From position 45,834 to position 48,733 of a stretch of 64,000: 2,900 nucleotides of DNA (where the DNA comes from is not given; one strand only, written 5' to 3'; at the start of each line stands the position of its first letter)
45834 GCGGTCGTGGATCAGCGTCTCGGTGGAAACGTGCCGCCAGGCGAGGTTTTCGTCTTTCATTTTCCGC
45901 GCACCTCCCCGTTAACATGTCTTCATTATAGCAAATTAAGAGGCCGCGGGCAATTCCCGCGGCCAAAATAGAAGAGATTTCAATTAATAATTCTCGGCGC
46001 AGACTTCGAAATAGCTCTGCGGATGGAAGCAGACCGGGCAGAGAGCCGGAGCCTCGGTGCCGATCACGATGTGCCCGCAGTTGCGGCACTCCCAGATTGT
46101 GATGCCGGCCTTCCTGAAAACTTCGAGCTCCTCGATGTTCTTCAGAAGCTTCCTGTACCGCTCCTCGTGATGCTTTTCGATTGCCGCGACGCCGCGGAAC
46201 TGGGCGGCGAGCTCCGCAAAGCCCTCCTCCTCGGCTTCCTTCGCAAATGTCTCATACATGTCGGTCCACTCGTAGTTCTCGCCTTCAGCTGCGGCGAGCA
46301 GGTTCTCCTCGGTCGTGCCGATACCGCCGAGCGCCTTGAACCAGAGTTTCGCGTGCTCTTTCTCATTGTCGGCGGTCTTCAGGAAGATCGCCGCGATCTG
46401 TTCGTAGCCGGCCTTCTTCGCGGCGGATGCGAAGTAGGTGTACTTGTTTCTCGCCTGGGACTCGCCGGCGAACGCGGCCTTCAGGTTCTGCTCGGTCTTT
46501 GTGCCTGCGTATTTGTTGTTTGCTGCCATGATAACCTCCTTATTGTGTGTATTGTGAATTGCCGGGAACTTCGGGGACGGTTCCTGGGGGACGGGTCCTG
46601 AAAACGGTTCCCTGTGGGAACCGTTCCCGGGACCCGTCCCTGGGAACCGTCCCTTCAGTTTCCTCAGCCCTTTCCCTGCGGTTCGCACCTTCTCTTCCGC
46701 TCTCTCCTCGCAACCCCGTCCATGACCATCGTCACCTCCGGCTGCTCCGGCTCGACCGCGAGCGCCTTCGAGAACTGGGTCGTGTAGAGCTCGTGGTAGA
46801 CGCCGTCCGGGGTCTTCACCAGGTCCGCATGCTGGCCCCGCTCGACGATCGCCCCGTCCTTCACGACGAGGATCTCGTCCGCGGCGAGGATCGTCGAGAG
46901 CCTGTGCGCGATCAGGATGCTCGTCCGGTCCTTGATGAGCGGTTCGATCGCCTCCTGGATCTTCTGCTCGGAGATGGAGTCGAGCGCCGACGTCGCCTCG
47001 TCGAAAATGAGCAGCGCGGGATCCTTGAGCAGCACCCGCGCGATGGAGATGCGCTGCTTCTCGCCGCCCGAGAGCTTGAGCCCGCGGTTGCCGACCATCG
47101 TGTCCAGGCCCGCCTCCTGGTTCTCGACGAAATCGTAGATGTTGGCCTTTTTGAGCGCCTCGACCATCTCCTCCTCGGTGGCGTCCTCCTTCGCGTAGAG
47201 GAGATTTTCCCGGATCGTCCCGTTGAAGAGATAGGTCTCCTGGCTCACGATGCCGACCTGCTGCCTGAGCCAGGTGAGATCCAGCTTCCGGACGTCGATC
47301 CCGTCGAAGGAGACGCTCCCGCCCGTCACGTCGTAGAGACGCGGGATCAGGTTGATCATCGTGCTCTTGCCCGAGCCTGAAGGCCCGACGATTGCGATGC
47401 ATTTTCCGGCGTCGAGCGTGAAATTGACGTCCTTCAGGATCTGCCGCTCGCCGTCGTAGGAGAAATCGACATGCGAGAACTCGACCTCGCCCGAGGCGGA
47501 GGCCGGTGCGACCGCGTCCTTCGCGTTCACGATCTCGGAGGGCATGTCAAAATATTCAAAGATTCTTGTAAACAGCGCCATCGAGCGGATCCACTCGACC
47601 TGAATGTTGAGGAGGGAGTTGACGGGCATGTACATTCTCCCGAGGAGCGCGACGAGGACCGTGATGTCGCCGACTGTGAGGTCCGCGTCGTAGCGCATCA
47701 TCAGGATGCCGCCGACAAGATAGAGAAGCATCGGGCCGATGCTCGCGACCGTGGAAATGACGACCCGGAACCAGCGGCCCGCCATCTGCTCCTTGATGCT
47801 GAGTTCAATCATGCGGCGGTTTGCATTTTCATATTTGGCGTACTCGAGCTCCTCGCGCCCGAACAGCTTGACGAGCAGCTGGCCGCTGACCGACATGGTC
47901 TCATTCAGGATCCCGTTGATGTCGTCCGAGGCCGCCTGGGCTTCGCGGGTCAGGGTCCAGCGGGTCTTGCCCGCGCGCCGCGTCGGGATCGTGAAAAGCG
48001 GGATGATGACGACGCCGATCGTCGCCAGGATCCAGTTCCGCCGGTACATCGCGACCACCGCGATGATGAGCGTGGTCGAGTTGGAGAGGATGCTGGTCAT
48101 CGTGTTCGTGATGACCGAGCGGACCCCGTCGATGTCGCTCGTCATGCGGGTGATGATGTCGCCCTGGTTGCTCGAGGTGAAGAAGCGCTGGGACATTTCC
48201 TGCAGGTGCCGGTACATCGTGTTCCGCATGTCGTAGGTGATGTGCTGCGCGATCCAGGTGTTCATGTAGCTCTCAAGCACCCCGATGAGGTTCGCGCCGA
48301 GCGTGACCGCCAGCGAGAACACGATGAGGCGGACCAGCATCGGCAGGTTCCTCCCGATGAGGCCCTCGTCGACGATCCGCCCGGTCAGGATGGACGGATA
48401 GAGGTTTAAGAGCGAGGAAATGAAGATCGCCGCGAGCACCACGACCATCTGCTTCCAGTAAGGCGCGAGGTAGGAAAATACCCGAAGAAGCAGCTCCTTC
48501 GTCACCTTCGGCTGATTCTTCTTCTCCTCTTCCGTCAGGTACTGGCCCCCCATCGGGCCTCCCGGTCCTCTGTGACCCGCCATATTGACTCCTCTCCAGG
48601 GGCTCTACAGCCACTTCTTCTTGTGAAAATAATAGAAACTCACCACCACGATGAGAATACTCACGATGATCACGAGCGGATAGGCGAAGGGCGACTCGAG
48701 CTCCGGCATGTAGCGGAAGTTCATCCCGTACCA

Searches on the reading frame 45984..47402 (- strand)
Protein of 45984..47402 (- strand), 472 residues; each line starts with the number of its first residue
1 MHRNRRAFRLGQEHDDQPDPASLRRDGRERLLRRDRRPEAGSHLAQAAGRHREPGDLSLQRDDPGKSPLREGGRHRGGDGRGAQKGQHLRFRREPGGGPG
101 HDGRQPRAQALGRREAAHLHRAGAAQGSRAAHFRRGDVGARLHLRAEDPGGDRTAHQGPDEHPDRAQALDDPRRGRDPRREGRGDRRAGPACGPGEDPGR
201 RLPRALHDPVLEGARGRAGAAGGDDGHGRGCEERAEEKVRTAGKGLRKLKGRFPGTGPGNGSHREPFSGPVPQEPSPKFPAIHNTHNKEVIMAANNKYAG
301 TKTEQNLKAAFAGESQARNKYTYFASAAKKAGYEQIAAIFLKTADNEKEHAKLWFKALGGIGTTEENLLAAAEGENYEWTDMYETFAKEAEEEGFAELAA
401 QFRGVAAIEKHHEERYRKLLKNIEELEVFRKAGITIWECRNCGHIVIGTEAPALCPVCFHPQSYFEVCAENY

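Call 68: search_protein_families(library=pfam, proteins=[window:45984-47402:-], max_evalue=0.0001)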
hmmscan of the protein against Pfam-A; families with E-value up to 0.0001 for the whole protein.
window:45984-47402:- (472 aa): 2 families
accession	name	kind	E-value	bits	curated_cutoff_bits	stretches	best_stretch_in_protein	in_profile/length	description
PF02915.23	Rubrerythrin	-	2e-24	87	22.8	1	306-420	2-137/137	Rubrerythrin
PF21349.2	RUBY_RBDX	-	7.3e-13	48.2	26.5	1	437-466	1-30/30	Rubrerythrin, rubredoxin-like domain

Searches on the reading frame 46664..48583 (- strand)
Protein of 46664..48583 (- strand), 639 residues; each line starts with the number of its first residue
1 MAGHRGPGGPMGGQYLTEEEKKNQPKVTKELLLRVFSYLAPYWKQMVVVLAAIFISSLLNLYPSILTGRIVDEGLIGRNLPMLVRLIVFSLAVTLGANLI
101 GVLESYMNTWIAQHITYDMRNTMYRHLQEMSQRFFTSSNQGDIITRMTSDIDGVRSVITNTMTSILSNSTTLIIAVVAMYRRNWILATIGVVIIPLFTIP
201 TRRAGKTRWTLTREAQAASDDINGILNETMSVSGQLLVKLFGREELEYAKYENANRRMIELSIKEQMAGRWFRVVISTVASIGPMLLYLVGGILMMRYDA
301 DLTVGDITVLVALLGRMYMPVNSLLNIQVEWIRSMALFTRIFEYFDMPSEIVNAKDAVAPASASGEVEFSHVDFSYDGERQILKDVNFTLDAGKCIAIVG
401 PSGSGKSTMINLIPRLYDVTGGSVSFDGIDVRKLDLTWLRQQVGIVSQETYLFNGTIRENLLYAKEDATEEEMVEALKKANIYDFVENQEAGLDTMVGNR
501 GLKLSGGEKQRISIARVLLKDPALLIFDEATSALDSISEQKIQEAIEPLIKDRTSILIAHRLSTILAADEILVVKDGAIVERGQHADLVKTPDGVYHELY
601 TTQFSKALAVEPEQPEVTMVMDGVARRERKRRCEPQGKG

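Call 68: search_protein_families(library=pfam, proteins=[window:46664-48583:-], max_evalue=0.0001)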
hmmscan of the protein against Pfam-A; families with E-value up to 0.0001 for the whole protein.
window:46664-48583:- (639 aa): 3 families
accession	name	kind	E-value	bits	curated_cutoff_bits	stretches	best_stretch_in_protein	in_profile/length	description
PF00664.28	ABC_membrane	-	2.5e-36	126.2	28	1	47-320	2-273/274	ABC transporter transmembrane region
PF00005.33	ABC_tran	-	6.4e-34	117.9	25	1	383-532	1-137/137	ABC transporter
PF02463.25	SMC_N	-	1.3e-07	31.8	40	1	462-575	112-212/220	RecF/RecN/SMC N terminal domain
